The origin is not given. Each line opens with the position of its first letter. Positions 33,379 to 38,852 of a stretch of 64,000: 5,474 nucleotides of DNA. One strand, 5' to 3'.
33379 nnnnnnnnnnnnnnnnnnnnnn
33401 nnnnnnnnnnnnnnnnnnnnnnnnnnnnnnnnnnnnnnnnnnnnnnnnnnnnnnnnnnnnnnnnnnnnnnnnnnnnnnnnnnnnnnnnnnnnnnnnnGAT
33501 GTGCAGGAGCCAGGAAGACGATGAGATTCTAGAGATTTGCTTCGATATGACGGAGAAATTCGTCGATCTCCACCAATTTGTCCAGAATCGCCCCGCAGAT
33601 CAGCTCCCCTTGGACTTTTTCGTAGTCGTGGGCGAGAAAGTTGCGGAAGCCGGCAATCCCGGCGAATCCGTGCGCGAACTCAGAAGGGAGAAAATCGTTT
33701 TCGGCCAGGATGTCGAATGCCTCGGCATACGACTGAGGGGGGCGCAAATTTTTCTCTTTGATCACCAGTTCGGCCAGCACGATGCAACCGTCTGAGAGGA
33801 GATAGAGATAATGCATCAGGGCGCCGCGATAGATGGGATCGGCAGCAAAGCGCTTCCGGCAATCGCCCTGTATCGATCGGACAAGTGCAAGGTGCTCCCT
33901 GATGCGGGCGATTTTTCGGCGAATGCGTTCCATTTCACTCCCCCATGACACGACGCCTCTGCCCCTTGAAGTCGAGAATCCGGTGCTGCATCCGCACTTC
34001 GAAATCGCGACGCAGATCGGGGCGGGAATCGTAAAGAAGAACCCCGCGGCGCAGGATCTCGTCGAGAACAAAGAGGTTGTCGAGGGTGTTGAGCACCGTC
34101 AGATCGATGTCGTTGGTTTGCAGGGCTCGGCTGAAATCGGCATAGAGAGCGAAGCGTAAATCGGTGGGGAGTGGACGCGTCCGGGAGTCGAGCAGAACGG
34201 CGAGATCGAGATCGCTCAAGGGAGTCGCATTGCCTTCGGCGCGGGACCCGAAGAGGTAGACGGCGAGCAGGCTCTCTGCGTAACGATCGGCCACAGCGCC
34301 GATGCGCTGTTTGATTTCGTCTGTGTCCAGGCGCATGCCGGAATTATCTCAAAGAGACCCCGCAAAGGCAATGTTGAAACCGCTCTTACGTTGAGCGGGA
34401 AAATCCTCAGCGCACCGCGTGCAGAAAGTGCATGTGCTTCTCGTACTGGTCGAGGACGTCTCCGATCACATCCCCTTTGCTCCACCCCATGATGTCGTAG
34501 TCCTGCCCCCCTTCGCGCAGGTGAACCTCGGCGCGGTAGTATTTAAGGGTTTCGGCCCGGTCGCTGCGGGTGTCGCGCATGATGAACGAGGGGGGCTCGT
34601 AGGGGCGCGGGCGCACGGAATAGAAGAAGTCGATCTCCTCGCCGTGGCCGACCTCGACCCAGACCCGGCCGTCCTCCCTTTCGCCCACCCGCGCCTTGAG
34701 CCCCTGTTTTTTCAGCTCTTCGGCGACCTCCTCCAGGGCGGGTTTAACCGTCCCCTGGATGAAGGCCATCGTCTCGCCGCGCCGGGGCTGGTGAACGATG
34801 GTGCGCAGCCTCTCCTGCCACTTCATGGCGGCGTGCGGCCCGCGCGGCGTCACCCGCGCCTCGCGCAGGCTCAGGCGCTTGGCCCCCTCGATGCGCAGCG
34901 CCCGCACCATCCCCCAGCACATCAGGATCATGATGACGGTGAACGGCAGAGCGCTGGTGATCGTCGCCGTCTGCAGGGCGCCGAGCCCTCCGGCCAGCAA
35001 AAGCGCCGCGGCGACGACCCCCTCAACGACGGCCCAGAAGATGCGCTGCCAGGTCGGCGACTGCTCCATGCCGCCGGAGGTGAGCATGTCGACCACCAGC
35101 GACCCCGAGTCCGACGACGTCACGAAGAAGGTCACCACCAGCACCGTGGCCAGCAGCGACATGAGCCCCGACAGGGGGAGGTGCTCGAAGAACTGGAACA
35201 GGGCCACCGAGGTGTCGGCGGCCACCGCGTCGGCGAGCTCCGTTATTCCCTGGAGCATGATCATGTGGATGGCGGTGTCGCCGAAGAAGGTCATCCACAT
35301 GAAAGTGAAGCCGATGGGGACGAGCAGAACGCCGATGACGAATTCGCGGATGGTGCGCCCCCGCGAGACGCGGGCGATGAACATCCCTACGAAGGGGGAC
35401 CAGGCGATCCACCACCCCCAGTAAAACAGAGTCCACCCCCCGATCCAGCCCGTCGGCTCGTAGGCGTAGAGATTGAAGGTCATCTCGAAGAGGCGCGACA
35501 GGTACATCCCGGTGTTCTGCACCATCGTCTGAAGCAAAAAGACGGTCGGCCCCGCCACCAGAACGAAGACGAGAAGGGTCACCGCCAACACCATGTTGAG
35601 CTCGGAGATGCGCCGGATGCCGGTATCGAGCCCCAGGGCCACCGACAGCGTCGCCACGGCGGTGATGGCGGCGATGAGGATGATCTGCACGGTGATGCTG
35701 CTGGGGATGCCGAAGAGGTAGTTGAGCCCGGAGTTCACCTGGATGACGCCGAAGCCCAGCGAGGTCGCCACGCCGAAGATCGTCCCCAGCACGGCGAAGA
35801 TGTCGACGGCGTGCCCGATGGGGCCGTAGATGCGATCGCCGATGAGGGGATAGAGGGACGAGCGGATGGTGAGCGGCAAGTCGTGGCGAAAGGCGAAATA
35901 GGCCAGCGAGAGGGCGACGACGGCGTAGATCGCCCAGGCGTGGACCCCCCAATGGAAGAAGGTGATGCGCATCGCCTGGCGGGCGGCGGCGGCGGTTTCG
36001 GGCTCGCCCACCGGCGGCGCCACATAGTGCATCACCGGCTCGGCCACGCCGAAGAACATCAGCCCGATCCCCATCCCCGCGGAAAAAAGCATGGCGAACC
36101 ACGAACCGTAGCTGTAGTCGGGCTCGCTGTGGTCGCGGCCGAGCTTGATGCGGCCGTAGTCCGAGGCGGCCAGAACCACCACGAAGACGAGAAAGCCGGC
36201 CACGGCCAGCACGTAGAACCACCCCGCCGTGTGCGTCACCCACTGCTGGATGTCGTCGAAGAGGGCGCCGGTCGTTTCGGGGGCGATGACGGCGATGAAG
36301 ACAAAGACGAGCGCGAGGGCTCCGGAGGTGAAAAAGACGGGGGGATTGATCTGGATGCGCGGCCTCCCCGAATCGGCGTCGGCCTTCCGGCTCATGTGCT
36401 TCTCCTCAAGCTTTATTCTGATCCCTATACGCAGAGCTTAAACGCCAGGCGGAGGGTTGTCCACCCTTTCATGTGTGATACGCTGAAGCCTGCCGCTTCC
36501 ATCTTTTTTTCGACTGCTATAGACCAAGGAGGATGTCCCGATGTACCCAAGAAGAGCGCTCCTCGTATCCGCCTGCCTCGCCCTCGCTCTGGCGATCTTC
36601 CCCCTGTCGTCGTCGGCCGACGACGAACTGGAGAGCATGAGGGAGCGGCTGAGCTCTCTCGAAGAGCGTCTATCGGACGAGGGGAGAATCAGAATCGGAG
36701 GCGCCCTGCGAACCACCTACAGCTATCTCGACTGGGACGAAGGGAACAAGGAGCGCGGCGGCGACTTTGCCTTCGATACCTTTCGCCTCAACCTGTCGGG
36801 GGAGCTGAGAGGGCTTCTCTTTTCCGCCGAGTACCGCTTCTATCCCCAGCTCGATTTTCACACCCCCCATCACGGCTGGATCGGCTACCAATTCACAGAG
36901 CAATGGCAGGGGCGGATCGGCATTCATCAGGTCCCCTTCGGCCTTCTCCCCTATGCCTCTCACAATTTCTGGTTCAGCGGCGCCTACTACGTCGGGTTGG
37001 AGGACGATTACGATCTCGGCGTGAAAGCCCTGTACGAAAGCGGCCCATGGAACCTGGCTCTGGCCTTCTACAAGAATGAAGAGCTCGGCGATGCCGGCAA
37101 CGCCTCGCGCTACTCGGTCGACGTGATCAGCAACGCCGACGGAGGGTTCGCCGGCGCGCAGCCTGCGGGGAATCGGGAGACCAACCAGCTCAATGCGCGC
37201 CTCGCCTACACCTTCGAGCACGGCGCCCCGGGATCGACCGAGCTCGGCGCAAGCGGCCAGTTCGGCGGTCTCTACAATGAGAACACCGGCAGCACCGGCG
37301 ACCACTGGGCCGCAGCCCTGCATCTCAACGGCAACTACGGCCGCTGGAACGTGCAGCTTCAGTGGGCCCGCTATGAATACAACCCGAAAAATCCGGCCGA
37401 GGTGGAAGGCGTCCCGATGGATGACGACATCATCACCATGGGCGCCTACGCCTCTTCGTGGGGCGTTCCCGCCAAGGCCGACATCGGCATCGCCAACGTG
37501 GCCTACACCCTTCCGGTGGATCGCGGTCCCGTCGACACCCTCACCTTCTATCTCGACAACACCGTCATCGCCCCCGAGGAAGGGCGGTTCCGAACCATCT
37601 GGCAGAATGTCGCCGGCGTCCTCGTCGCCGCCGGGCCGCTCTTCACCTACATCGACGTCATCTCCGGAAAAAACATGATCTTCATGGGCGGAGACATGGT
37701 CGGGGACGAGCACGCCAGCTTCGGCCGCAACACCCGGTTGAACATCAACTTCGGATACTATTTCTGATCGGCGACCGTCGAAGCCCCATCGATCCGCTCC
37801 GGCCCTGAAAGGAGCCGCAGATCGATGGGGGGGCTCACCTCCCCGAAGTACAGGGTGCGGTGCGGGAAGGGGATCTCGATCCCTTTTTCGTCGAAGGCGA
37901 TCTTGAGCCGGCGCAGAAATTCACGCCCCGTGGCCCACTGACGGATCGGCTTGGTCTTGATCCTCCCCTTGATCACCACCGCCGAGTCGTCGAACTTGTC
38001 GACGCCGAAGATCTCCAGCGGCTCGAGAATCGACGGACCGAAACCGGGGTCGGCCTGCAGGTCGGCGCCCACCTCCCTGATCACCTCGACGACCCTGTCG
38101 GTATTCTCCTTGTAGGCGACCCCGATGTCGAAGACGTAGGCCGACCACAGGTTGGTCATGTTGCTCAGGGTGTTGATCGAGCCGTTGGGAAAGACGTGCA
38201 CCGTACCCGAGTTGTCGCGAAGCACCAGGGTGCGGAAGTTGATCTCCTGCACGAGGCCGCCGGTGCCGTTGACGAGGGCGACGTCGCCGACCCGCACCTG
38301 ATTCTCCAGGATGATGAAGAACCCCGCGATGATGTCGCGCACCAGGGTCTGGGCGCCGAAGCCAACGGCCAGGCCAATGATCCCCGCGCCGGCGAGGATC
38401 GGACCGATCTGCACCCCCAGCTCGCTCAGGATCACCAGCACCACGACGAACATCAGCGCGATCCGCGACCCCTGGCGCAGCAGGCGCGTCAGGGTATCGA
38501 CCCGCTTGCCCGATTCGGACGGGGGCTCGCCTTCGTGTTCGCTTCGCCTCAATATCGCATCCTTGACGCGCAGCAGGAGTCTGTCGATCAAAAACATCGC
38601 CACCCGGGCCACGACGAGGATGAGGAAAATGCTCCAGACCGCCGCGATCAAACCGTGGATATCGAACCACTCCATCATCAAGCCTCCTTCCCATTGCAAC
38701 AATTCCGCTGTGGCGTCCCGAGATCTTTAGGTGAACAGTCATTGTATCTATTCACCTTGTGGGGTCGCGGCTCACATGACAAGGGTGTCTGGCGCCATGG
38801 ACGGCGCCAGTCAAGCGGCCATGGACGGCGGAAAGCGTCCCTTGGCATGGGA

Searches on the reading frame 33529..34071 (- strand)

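Call 26: search_protein_families(library=pfam, proteins=[window:33529-34071:-], max_evalue=0.001)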
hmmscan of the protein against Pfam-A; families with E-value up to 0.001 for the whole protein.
window:33529-34071:- (180 aa): 1 family
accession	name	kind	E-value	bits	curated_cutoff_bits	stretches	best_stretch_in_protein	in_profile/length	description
PF01934.22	HepT-like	-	1.6e-23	83.2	23.5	1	57-176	1-120/120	Ribonuclease HepT-like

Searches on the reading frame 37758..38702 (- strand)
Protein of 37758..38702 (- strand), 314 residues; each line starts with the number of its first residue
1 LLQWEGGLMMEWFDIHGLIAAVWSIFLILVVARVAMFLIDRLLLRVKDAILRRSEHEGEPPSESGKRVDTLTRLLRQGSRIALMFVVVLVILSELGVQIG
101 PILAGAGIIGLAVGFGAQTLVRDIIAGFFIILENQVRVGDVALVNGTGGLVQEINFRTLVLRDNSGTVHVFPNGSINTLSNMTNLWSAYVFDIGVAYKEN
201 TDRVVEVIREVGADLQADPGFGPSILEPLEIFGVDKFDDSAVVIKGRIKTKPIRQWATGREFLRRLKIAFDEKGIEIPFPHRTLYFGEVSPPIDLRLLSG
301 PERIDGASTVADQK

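Call 25: search_protein_families(library=pfam, proteins=[window:37758-38702:-], max_evalue=0.001)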
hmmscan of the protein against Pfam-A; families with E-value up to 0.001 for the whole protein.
window:37758-38702:- (314 aa): 3 families
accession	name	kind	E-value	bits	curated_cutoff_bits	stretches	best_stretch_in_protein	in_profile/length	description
PF00924.24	MS_channel_2nd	-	9.9e-14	51.7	20.2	1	119-182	1-66/68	Mechanosensitive ion channel, beta-domain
PF21088.3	MS_channel_1st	-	6e-10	39.4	23.1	1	79-118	3-42/42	Mechanosensitive ion channel, transmembrane helices 2/3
PF21082.3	MS_channel_3rd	-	8.3e-09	36.2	21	1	190-277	2-88/88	Mechanosensitive ion channel MscS, C-terminal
